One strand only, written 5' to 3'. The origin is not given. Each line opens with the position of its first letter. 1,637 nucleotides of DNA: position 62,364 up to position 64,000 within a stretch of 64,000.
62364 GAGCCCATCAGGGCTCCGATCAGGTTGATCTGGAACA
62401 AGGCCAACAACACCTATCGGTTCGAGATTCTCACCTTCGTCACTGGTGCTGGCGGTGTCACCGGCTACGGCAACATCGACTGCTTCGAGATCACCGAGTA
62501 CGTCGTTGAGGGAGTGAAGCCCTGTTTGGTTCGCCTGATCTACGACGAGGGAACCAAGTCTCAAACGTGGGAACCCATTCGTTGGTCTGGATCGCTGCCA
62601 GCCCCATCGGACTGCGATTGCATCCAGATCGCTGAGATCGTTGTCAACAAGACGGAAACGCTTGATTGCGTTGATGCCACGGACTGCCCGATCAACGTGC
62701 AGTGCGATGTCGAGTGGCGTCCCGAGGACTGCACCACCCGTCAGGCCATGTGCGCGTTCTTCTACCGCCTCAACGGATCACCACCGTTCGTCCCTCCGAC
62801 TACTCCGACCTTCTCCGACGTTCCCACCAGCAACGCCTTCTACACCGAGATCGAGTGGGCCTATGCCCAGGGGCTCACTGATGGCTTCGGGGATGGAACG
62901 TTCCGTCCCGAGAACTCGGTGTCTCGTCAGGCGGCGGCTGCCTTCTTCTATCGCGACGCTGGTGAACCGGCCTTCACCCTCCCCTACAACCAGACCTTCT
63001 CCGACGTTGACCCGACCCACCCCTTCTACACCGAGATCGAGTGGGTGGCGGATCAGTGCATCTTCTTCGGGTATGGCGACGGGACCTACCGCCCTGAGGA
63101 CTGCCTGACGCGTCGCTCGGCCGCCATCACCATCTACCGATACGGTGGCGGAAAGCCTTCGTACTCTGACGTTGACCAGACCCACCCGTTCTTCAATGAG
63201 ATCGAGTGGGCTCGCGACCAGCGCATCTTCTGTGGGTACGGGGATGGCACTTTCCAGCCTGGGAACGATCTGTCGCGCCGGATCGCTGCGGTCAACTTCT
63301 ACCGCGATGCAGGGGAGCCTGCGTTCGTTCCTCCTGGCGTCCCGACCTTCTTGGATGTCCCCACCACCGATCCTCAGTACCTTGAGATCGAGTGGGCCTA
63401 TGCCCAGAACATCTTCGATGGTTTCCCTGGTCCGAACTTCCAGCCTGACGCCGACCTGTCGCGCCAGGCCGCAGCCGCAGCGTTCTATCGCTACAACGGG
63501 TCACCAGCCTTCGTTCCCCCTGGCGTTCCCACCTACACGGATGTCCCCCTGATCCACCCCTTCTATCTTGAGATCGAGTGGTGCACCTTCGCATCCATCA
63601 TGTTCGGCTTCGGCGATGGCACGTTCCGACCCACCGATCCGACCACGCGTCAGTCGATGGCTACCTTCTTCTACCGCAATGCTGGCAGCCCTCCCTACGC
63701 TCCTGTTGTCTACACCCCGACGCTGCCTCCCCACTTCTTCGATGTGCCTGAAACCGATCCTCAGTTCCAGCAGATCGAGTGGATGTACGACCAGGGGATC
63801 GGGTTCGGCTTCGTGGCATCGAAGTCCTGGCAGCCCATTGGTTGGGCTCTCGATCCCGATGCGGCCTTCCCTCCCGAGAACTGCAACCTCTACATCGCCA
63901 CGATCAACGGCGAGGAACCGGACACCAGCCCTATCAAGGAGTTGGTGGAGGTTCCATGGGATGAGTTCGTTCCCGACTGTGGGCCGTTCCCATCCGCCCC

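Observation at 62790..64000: Six SLH-like cell-wall-binding repeats at the C-terminus of a minor tail protein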

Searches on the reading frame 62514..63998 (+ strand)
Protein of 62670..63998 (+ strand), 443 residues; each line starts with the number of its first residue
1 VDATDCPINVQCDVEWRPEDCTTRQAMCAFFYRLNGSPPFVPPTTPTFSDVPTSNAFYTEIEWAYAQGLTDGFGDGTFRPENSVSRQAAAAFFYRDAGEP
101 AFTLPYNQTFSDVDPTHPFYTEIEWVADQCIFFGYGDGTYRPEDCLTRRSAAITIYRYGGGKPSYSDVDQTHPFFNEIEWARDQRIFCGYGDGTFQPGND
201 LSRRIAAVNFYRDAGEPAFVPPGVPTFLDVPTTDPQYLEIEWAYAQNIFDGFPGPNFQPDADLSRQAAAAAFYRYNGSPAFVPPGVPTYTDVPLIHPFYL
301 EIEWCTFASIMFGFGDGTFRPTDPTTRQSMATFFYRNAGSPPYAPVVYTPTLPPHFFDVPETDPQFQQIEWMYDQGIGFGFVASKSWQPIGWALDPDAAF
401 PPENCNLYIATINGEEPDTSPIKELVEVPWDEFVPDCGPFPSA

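Call 8: search_protein_families(library=pfam, proteins=[window:62790-63998:+], max_evalue=10)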
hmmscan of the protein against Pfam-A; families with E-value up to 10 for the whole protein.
window:62790-63998:+ (403 aa): 3 families
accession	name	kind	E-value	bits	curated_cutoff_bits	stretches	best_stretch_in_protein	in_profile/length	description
PF00395.25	SLH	-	1.8e-52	175.5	20.8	5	7-50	1-44/44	S-layer homology domain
PF17340.7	DUF5370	-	0.083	13.2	25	0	37-56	10-29/63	Family of unknown function (DUF5370)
PF19694.4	DUF6194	-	0.11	12.7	27.1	1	35-87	61-114/146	Family of unknown function (DUF6194)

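Call 9: search_protein_families(library=phrogs, proteins=[window:62790-63998:+], max_evalue=0.01)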
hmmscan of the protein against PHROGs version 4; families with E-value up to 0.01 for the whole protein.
window:62790-63998:+ (403 aa): 3 families
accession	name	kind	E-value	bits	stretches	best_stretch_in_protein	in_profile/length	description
phrog_20208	-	unknown function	1.5e-15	57.6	2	186-293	510-616/697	-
phrog_670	-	lysis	2.9e-08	34.1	0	21-115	368-459/596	endolysin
phrog_1696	-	tail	0.00032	18.8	0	21-116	1916-2010/2079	major tail protein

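Call 31: search_solved_structures(query=window:62670-63998:+, max_evalue=0.001, show_alignments=2)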
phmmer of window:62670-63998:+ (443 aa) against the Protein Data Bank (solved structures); distinct sequences matched with E-value up to 0.001: 0.
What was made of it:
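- Tried and rejected: phmmer of the cassette against PDB sequences found nothing at E<=1e-3 (call 31).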

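Call 42: find_related_loci(query=A4, collection=genome_contigs, flank=3000)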
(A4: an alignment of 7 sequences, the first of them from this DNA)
Query A4 (369 aa) in genome_contigs; peptide patterns used: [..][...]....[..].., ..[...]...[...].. (x = any residue, [..] = any of these).
47 stretches matched a pattern; 9 encode a relative of the query (tblastn E <= 1e-3); 9 distinct loci.
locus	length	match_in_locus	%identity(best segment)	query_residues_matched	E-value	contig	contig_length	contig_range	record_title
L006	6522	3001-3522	57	1-369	1e-47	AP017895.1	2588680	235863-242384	Rothia aeria DNA, complete genome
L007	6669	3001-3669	31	1-369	7e-18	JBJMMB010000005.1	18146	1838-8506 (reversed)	MAG: Chloroflexia bacterium isolate H1_18_all_fractions_metab_maxb_101_63_9 k255_39451, whole genome shotgun sequence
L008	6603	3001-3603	27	1-369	3e-16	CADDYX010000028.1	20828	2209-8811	Verrucomicrobia bacterium isolate 9 genome assembly, contig: NODE_1648_length_20828_cov_7.386117, whole genome shotgun s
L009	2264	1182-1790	29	6-368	2e-12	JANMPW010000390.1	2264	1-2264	MAG: Acidobacteriota bacterium isolate OTE_51_metabat_380 OTE_51_k141_2571841, whole genome shotgun sequence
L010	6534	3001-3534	30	6-196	1e-9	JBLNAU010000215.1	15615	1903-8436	MAG: Syntrophothermus sp. isolate MAG169 PRJNA951521_bin29_renamed_214, whole genome shotgun sequence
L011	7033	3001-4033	39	7-327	6e-9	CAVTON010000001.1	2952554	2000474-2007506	MAG: uncultured Acidobacteriota bacterium isolate MFD00822.bin.1.116 genome assembly, contig: contig_51131, whole genome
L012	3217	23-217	34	31-257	1e-5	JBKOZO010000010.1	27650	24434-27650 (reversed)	MAG: Acidobacteriota bacterium isolate GB_HAYS_MAG_00032 GB_HAYS_000001400752, whole genome shotgun sequence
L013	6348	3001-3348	29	14-135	2e-5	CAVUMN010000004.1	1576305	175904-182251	MAG: uncultured Actinomycetes bacterium isolate MFD04212.bin.2.108 genome assembly, contig: contig_657, whole genome sho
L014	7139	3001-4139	41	30-322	5e-5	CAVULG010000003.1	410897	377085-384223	MAG: uncultured Acidobacteriota bacterium isolate MFD01916.bin.2.24 genome assembly, contig: contig_1413, whole genome s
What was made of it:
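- The Rothia match came from a scan seeded with only two narrow peptide patterns (call 42), so it shows the subtype, not the host.
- Tried and rejected: The genome scan used only two narrow peptide patterns and returned nine loci (call 42), so Rothia is evidence of subtype, not of host.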

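Call 49: predict_structure(alignment_id=A3)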
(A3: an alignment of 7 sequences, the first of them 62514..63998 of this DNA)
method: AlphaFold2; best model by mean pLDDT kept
length: 495 residues; sequences in the alignment: 7
mean_pLDDT: 44.0   pTM: 0.22
mean pLDDT of the five models: 44.0, 39.5, 38.9, 36.3, 35.0
residues with pLDDT >= 90: 0; 70-90: 16; 50-70: 142; < 50: 337
segments of 3 or more residues with pLDDT < 50: 1-8, 10-13, 15-76, 86-89, 132-152, 182-188, 190-217, 219-221, 223-271, 273-275, 298-331, 361-366, 372-400, 428-495
pLDDT, mean of each block of 10 residues (from residue 1): 45 46 41 43 39 31 25 42 49 75 66 68 54 43 42 55 60 58 47 33 26 38 43 41 37 36 37 51 52 48 40 35 38 57 59 55 48 36 31 33 59 58 49 27 36 36 34 32 30 25
secondary structure, 60 per line:
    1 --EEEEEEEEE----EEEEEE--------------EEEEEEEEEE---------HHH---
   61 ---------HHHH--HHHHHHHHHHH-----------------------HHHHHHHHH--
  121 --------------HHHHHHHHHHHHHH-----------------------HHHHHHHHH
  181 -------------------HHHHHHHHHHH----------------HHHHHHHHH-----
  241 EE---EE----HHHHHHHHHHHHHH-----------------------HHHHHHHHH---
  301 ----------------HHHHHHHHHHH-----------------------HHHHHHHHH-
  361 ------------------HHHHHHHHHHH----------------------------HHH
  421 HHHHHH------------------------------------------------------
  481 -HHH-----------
elements in order: E3-11 E16-21 E36-45 H70-73 H76-86 H110-118 H135-148 H172-180 H200-210 H227-235 H252-265 H289-297 H317-327 H351-359 H379-389 H418-426
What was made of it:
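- On SLH domain (Pfam PF00395 / PROSITE PS51272): The fold itself could not be modelled; pLDDT was 44, and only the two helices per motif were recovered (call 49).
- AF2 on the cassette with 7 sequences gave pLDDT 44 (call 49).
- Tried and rejected: AF2 of the cassette with flanks and 7 orthologs failed (pLDDT 44, call 49), so I ran no fold search on it.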

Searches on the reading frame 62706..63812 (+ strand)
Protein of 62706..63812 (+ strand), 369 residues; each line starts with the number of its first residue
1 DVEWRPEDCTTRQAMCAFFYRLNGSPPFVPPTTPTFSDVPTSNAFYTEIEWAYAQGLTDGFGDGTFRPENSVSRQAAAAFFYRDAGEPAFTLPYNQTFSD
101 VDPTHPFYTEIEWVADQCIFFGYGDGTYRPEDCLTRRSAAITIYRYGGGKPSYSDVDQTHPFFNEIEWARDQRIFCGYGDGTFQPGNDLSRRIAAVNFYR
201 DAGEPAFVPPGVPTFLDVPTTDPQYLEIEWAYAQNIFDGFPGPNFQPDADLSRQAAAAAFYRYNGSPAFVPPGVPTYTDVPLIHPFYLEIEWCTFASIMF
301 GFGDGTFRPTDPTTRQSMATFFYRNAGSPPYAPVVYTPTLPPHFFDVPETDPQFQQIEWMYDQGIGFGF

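Call 51: search_solved_structures(query=A4, max_evalue=1, show_alignments=2)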
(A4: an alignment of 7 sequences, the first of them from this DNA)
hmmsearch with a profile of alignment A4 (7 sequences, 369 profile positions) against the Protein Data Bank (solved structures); distinct sequences matched with E-value up to 1: 7.
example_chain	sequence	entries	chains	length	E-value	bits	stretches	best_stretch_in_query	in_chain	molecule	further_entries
7zgx_A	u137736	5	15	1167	4.2e-06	29.5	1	91-148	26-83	S-layer protein SlpA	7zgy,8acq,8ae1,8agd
8bz2_A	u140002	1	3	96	0.00012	24.7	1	35-81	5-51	S-layer homology domain-containing protein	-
8bym_A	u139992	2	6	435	0.00098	21.7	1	34-80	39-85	S-layer homology domain-containing protein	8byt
8bys_A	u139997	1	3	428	0.001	21.6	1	34-81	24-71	S-layer homology domain-containing protein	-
6bt4_A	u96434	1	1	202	0.0019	20.7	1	152-321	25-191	S-layer protein sap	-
3pyw_A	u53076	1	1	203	0.0022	20.6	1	152-321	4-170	S-layer protein sap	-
9g93_A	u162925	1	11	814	0.011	18.2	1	32-256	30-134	S-layer protein sap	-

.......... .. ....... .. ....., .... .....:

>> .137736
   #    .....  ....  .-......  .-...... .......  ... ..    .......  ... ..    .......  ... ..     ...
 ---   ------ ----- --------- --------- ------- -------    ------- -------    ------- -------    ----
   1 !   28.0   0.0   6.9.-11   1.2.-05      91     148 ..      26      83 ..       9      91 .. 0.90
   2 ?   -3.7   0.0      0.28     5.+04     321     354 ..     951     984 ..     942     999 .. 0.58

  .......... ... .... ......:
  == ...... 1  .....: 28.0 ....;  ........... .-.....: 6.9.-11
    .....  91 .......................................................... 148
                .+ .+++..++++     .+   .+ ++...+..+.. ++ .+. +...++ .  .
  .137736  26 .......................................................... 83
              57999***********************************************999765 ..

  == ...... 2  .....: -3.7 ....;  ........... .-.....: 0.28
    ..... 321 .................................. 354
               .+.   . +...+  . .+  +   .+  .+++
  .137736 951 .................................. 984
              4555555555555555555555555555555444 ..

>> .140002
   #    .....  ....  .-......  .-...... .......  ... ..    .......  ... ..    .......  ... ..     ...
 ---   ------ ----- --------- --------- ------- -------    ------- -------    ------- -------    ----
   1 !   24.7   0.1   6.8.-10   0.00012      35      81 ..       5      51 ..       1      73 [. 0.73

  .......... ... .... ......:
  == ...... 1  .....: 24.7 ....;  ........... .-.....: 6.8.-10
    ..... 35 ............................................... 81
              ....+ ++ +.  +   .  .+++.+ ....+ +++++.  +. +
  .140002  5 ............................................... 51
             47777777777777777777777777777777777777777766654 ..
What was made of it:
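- On SLH domain (Pfam PF00395 / PROSITE PS51272): The Sap trimer aligns to R3-R5 (call 51).
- A profile of the cassette finds solved SLH proteins: D. radiodurans SlpA 7ZGX (E=4e-6), OmpM 8BZ2, and B. anthracis Sap 3PYW/6BT4, which aligns over R3-R5 (call 51). OmpM-type SLH domains are among the solved relatives matched (call 51).
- Tried and rejected: Only the profile reached solved SLH proteins (call 51).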
